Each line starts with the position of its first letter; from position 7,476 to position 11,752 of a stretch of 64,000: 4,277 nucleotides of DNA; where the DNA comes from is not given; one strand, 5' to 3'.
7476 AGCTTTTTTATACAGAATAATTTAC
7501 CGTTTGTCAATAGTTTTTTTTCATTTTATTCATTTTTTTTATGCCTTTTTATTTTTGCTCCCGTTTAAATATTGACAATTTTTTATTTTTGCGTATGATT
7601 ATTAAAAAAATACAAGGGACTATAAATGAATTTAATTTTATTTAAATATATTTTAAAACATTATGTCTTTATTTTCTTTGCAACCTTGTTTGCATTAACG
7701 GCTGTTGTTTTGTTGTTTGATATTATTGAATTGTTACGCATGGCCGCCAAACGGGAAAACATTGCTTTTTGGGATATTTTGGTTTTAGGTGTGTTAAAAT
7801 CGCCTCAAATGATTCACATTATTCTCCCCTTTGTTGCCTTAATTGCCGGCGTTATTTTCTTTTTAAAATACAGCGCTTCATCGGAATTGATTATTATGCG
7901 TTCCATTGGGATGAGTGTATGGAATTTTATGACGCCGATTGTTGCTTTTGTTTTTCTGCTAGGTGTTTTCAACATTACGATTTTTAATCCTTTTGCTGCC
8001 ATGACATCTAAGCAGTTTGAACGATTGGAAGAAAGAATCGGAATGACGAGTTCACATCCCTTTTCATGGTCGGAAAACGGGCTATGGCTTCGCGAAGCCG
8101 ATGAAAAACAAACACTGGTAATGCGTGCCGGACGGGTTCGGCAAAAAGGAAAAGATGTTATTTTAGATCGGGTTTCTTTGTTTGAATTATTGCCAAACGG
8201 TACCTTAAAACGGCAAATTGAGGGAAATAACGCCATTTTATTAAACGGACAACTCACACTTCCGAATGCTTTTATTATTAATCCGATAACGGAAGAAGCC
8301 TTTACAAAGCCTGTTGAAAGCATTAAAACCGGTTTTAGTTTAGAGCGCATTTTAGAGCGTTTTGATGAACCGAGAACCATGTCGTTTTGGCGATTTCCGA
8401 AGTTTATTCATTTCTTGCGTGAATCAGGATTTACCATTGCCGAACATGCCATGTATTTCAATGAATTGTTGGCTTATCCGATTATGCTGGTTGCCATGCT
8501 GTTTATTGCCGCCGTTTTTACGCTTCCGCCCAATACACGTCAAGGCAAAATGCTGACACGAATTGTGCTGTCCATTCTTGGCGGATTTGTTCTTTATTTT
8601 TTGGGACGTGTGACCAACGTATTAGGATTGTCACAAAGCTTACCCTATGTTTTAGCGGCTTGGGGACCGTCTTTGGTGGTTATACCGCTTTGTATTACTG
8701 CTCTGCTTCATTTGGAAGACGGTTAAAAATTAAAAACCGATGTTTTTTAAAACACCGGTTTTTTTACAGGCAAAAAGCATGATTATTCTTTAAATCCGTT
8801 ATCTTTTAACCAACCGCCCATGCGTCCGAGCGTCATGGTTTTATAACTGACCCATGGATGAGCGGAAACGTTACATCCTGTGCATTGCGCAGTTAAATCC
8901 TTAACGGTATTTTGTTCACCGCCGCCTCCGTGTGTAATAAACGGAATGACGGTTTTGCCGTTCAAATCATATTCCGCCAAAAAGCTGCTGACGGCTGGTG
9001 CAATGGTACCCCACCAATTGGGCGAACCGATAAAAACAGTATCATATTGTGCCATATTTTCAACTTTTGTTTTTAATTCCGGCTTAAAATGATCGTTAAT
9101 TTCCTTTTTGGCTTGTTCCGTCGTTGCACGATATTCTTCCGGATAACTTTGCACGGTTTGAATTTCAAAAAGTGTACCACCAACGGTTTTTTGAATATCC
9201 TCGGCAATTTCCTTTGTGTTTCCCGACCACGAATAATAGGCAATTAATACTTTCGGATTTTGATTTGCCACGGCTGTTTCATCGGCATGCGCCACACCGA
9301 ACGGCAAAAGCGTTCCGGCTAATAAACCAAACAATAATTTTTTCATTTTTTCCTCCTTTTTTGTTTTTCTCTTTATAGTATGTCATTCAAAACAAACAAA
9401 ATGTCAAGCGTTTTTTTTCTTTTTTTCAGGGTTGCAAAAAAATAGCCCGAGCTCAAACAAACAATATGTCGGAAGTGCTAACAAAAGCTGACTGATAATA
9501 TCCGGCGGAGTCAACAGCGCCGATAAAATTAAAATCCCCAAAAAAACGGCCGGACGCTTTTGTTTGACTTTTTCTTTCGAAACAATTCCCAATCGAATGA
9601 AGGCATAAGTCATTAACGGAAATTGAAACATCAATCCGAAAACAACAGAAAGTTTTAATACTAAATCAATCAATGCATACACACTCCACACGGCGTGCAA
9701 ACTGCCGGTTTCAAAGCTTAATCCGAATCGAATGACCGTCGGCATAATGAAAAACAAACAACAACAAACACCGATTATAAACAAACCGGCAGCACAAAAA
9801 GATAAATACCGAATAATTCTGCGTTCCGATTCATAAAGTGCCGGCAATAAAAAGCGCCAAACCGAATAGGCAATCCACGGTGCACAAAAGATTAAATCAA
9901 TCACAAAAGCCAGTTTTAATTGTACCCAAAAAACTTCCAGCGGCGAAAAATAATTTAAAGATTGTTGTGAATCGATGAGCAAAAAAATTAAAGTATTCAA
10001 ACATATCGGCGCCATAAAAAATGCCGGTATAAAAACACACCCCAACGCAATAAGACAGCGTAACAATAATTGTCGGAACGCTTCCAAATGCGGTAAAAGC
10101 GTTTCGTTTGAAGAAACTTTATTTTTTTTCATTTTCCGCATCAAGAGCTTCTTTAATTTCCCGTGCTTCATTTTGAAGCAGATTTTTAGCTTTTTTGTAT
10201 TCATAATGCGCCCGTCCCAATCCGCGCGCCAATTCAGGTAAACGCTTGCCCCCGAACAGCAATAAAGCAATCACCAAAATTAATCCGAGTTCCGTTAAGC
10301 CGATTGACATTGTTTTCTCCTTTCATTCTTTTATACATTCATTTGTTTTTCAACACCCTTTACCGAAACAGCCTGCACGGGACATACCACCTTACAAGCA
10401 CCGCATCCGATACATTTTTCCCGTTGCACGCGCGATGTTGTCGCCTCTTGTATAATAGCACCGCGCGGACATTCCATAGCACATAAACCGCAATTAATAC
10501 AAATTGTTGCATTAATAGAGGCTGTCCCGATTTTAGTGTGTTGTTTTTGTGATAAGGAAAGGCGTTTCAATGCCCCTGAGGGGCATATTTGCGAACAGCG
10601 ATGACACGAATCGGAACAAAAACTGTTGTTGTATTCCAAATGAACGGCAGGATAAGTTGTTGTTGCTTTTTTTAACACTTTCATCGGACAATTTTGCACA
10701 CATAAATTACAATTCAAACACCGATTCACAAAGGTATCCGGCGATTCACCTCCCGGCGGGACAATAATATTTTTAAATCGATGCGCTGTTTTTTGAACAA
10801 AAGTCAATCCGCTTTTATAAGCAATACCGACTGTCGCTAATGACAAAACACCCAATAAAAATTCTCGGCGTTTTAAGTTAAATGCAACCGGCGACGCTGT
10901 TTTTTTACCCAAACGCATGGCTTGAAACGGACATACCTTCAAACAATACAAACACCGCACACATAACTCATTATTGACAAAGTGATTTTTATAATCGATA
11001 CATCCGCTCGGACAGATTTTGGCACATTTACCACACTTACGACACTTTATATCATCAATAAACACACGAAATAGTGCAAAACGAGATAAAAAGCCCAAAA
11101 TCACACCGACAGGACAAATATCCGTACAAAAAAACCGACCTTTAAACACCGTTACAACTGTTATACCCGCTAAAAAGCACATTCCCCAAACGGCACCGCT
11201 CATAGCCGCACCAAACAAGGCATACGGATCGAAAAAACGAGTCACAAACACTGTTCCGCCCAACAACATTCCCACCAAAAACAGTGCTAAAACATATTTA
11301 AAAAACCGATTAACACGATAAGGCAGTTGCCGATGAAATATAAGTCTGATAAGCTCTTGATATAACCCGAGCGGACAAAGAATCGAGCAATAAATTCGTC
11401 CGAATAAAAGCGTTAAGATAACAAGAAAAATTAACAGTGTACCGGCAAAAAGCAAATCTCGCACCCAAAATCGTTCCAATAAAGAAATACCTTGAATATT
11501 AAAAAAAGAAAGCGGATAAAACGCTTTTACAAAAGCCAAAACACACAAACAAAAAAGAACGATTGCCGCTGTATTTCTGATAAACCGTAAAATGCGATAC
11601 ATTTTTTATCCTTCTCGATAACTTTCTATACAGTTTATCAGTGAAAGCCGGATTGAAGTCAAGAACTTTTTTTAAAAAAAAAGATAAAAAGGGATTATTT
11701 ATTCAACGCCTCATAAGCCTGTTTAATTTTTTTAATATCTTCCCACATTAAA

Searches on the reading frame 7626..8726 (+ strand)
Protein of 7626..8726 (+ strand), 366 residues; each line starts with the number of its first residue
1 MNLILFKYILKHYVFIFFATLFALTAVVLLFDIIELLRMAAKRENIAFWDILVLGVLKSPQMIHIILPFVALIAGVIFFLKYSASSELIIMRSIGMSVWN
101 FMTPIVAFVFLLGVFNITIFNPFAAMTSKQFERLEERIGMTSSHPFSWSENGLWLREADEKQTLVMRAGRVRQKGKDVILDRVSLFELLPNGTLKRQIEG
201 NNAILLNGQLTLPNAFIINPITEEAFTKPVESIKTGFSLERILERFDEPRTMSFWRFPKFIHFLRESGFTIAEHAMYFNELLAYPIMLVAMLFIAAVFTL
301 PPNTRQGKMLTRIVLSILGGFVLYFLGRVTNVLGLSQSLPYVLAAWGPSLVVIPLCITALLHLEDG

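Call 57: search_protein_families(library=pfam, proteins=[window:7626-8726:+], max_evalue=0.01)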
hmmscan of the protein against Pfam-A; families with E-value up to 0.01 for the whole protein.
window:7626-8726:+ (366 aa): 1 family
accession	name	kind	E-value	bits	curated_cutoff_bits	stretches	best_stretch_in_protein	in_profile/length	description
PF03739.19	LptF_LptG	-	1.8e-54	185.6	27.9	1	7-360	1-351/353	Lipopolysaccharide export system permease LptF/LptG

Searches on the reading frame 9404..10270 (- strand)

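Call 27: search_protein_families(library=pfam, proteins=[window:9404-10270:-], max_evalue=0.001)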
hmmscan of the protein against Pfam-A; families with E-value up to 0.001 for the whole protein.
window:9404-10270:- (288 aa): 1 family
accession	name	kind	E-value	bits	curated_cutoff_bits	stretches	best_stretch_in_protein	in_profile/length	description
PF00902.23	TatC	-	9.4e-50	169.7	25.1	1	61-267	2-208/208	Sec-independent protein translocase protein (TatC)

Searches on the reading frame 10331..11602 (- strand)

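Call 27: search_protein_families(library=pfam, proteins=[window:10331-11602:-], max_evalue=0.001)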
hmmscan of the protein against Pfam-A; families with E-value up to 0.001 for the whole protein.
window:10331-11602:- (423 aa): 14 families
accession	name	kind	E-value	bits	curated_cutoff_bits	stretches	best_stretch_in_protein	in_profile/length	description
PF00037.32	Fer4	-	5.3e-30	102.5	21.1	3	393-412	4-23/24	4Fe-4S binding domain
PF12837.12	Fer4_6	-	8.2e-26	89.1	25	3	391-411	3-23/24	4Fe-4S binding domain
PF12838.12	Fer4_7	-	8.9e-24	84.2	27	5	332-382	4-52/52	4Fe-4S dicluster domain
PF13187.11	Fer4_9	-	9.2e-23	80.5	27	3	368-411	2-51/52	4Fe-4S dicluster domain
PF14697.11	Fer4_21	-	8.5e-21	74.3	35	3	361-412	1-57/59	4Fe-4S dicluster domain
PF13237.11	Fer4_10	-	2.3e-20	72.7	25.5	3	362-408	3-53/53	4Fe-4S dicluster domain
PF13484.11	Fer4_16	-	4.3e-19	69.5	30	0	368-397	2-29/66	4Fe-4S double cluster binding domain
PF12797.12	Fer4_2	-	7.8e-17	60.4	24.5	1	394-409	7-22/22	4Fe-4S binding domain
PF12801.12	Fer4_5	-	1.3e-13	51.1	22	2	52-93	4-45/48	4Fe-4S binding domain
PF25160.1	LdpA_Fe-S-bd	-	1.1e-12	48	27.6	1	378-414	13-45/49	LdpA Fe-S cluster-binding domain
PF12798.12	Fer4_3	-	1.5e-11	44.6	27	0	397-411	1-15/15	4Fe-4S binding domain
PF13183.11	Fer4_8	-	5.5e-11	43.3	27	1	212-309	3-68/68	4Fe-4S dicluster domain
PF12800.12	Fer4_4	-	5.8e-10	39.1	24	0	395-409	2-16/17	4Fe-4S binding domain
PF13534.11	Fer4_17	-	6.7e-09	36.6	22.2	0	286-309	37-60/61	4Fe-4S dicluster domain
